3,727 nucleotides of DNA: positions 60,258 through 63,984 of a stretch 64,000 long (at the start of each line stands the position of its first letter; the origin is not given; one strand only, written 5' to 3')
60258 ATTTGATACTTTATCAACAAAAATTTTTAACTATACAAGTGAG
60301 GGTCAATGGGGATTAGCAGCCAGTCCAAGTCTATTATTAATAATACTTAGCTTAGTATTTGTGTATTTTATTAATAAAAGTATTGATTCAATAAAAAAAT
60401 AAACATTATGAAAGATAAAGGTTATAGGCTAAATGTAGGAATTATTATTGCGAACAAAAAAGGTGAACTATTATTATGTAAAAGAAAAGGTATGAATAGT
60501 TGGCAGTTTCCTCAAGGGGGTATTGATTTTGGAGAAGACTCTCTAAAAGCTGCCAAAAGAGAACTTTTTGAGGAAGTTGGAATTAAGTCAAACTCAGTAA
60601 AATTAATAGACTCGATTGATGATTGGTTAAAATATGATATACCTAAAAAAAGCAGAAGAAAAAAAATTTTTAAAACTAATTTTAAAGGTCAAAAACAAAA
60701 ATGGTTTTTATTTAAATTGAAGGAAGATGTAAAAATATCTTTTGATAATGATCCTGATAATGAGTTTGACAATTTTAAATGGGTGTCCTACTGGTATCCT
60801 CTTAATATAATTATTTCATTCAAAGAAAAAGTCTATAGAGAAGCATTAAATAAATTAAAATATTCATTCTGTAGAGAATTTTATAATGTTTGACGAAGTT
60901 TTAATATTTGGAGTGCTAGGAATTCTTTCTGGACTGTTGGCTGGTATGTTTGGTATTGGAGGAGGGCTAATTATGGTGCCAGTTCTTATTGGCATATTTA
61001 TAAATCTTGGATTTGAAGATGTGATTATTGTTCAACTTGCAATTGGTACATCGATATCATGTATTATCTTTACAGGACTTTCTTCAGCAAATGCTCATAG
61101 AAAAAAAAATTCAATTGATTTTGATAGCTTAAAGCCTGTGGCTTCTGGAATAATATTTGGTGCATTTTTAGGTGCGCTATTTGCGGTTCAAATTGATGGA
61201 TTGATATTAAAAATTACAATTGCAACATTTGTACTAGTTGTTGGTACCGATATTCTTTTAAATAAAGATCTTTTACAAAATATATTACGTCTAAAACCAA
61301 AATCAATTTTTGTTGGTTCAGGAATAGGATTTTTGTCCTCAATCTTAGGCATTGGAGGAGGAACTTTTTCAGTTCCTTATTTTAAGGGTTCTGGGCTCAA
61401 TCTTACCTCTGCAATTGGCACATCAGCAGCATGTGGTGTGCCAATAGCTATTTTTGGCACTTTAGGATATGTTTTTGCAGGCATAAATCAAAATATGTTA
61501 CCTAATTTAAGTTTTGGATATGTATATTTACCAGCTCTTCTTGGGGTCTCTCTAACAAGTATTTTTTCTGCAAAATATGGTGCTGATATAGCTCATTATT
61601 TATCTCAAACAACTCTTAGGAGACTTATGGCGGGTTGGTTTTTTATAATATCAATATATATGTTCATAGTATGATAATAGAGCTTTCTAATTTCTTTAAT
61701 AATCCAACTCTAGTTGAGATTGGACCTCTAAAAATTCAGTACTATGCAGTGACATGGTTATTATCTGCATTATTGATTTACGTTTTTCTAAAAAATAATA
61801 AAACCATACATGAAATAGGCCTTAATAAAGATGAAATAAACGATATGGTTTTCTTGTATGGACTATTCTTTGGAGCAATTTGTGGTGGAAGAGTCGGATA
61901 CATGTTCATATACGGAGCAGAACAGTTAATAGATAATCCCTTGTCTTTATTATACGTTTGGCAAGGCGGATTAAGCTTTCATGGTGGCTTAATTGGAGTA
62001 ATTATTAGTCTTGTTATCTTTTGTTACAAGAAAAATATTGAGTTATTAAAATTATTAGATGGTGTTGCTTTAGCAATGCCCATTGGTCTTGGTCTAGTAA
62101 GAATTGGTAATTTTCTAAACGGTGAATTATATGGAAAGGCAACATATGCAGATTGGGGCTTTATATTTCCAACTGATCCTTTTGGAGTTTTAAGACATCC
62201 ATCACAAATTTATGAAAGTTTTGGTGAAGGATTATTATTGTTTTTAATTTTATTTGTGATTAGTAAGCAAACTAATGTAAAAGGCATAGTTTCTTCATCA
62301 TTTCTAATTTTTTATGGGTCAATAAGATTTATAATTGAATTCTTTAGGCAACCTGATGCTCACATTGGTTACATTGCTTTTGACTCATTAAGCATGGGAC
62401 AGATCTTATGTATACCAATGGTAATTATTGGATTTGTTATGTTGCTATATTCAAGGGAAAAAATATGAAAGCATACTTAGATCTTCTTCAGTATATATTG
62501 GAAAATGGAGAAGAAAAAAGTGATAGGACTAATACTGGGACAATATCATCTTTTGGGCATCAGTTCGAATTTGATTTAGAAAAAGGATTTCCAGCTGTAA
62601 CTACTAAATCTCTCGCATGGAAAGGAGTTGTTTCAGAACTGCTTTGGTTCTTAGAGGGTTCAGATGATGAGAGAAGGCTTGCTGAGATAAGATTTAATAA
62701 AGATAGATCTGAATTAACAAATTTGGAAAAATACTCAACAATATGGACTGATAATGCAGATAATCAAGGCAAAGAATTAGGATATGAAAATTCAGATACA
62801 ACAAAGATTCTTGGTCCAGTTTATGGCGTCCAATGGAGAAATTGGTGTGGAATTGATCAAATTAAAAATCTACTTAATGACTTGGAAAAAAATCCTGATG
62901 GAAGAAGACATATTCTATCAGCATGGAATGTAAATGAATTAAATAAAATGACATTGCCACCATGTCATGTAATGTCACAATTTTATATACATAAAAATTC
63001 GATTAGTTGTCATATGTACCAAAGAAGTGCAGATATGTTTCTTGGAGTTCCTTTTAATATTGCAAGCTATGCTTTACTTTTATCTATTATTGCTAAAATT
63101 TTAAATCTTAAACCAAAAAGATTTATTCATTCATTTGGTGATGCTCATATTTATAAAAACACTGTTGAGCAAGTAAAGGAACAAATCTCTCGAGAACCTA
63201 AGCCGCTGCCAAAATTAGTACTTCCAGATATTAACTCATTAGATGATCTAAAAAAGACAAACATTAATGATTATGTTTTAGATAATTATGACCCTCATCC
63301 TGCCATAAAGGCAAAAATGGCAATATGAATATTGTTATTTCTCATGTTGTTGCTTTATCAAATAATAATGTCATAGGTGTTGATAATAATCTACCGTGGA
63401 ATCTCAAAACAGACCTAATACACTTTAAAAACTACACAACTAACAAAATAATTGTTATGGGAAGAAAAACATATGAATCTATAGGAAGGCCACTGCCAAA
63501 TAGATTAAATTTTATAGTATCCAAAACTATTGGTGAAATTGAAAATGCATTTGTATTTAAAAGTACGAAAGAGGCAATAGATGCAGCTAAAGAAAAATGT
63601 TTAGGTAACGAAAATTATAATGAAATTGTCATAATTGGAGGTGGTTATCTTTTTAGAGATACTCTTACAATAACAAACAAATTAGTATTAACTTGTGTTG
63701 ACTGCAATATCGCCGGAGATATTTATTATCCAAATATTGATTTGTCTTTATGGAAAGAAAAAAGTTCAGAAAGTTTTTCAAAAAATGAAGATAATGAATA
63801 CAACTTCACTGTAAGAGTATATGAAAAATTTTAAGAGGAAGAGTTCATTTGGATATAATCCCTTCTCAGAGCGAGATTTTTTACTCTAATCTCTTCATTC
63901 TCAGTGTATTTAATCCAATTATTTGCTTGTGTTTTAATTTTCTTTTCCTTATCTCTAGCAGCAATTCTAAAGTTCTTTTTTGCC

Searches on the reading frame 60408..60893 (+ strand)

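Call 67: search_protein_families(library=pfam, proteins=[window:60408-60893:+], max_evalue=0.01)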
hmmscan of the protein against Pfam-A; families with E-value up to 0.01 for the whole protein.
window:60408-60893:+ (161 aa): 1 family
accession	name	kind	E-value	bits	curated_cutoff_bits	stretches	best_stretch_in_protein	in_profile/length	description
PF00293.34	NUDIX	-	2.7e-23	82.9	21.1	1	6-128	2-115/134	NUDIX domain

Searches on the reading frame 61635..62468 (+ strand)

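Call 67: search_protein_families(library=pfam, proteins=[window:61635-62468:+], max_evalue=0.01)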
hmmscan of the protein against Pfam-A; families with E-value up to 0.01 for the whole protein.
window:61635-62468:+ (277 aa): 1 family
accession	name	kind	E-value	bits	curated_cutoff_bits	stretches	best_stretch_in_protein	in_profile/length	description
PF01790.23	LGT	-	1.7e-65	221.2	24.9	1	24-272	1-240/240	Prolipoprotein diacylglyceryl transferase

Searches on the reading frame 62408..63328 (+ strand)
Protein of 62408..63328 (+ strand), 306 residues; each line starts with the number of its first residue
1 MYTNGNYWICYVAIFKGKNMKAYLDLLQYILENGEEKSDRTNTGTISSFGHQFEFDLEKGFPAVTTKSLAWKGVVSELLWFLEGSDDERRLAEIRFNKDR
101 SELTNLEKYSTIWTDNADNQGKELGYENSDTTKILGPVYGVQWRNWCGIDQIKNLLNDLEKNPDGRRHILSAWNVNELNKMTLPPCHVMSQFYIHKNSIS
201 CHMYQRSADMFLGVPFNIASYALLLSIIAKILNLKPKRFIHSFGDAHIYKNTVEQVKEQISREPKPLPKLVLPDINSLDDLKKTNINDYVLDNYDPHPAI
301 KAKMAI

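Call 67: search_protein_families(library=pfam, proteins=[window:62408-63328:+], max_evalue=0.01)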
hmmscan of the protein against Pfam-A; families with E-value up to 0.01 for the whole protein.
window:62408-63328:+ (306 aa): 1 family
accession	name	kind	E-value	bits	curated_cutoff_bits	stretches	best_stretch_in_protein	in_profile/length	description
PF00303.24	Thymidylat_synt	-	2.8e-98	328.8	24.3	1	21-306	1-266/266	Thymidylate synthase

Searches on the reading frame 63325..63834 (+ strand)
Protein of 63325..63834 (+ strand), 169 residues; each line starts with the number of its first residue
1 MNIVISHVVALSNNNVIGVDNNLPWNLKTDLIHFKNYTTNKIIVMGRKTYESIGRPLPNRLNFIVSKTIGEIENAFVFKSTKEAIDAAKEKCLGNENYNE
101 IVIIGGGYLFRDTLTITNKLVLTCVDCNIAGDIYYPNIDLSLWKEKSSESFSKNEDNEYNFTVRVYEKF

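Call 67: search_protein_families(library=pfam, proteins=[window:63325-63834:+], max_evalue=0.01)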
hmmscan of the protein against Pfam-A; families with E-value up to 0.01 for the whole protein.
window:63325-63834:+ (169 aa): 1 family
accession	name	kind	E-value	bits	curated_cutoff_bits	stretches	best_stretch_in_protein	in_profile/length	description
PF00186.24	DHFR_1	-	4.3e-51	173.2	25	1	5-168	2-159/159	Dihydrofolate reductase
